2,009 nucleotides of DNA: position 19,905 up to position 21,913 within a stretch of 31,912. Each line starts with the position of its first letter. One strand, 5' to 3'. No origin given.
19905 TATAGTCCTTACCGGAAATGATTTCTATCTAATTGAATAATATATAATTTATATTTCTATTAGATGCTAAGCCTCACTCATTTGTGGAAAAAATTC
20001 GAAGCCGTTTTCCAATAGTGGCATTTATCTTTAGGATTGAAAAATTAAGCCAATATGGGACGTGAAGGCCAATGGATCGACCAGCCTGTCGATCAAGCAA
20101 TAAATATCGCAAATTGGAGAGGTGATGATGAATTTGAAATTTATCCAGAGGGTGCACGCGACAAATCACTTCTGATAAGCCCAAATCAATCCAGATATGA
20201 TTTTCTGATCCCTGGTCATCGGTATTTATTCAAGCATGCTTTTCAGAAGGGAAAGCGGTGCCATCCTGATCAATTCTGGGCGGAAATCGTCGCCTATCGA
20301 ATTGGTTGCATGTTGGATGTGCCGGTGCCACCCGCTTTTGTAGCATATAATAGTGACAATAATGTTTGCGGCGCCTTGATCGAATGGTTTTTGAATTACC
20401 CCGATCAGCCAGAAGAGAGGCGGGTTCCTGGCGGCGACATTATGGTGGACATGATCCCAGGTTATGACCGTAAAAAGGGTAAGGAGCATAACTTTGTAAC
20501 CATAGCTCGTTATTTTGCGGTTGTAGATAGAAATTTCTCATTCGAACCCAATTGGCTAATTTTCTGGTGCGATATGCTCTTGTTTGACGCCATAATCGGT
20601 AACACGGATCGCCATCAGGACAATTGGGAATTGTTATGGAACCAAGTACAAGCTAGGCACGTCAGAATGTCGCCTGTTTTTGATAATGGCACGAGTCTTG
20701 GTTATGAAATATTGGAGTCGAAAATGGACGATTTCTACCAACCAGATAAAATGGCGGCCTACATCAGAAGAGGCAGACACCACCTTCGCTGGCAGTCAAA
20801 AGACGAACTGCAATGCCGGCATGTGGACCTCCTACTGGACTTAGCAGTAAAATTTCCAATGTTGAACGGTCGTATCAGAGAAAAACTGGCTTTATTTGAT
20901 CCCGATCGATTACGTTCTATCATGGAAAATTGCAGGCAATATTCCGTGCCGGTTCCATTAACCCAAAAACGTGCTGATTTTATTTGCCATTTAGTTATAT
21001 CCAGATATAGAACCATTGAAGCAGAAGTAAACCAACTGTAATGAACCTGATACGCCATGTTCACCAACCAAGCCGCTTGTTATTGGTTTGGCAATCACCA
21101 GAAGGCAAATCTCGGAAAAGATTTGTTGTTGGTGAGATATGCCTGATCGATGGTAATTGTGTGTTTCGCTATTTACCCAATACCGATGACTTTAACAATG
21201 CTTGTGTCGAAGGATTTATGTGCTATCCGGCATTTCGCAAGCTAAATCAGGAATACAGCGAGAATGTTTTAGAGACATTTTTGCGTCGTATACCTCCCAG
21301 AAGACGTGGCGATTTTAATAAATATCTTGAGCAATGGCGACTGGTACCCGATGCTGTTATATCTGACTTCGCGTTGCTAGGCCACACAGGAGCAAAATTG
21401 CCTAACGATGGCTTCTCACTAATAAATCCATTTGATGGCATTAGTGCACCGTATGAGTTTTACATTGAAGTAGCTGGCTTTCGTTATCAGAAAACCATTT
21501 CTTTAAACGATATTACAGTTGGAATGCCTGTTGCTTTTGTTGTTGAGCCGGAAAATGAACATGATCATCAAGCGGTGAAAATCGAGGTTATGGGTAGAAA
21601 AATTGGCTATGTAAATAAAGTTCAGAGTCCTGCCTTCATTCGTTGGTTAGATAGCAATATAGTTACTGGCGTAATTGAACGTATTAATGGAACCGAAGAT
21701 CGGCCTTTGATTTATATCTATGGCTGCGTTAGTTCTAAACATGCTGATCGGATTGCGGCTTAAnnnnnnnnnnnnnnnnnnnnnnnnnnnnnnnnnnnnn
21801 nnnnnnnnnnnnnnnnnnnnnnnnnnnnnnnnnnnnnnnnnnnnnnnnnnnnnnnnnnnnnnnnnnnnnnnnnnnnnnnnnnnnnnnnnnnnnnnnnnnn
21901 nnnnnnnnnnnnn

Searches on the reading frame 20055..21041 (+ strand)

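Call 5: search_protein_families(library=pfam, proteins=[window:20055-21041:+], max_evalue=0.01)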
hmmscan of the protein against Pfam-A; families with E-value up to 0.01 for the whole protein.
window:20055-21041:+ (328 aa): 2 families
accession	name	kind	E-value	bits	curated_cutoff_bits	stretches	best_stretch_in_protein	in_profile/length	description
PF07804.18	HipA_C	-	2.1e-06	28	30.5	1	33-246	5-184/213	HipA-like C-terminal domain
PF20613.4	HipA_2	-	0.00061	19.6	27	0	173-203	110-144/240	HipA-like kinase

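Call 8: search_protein_families(library=padloc, proteins=[window:20055-21041:+], max_evalue=0.001)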
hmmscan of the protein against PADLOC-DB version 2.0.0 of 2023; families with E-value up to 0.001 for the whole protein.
window:20055-21041:+ (328 aa): 9 families
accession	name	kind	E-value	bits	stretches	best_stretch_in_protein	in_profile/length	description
PDLC04340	PDC-M03A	-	1.6e-41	140.6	1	16-324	4-275/280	-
PDLC04342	PDC-M03A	-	5.8e-32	109.4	1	16-314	7-286/299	-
PDLC04345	PDC-M03A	-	2e-25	87.7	1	54-300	32-281/302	-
PDLC04344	PDC-M03A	-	1.7e-23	81.5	1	55-296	35-277/305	-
PDLC04339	PDC-M03A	-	3.4e-20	70.6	1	58-322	36-285/293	-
PDLC04343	PDC-M03A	-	3.1e-11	40.9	1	67-296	113-345/370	-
PDLC04341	PDC-M03A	-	4.3e-09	34.2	1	174-218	152-196/294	-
PDLC04337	PDC-M03A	-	3.4e-07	28.1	1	172-223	91-141/250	-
PDLC04338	PDC-M03A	-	1.7e-05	22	1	170-241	258-331/428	-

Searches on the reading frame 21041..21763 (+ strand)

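Call 5: search_protein_families(library=pfam, proteins=[window:21041-21763:+], max_evalue=0.01)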
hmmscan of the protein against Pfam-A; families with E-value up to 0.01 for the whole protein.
window:21041-21763:+ (240 aa): 1 family
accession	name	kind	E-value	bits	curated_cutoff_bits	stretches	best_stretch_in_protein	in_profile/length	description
PF08797.16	HIRAN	-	1e-10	41.7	24.7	1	139-209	3-72/96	HIRAN domain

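Call 8: search_protein_families(library=padloc, proteins=[window:21041-21763:+], max_evalue=0.001)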
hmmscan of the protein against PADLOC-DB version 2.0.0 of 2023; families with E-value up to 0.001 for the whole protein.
window:21041-21763:+ (240 aa): 5 families
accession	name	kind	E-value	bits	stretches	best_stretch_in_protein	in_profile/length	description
PDLC04352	PDC-M03B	-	2.4e-35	120.3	1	9-216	4-213/250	-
PDLC04349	PDC-M03B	-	5.8e-31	105.9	1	11-207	8-204/232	-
PDLC04348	PDC-M03B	-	7.4e-27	92.6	1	10-229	4-224/248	-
PDLC04347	PDC-M03B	-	1.8e-22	78.2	1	11-219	5-212/245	-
PDLC04351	PDC-M03B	-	1.6e-18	65.2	1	11-215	6-211/255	-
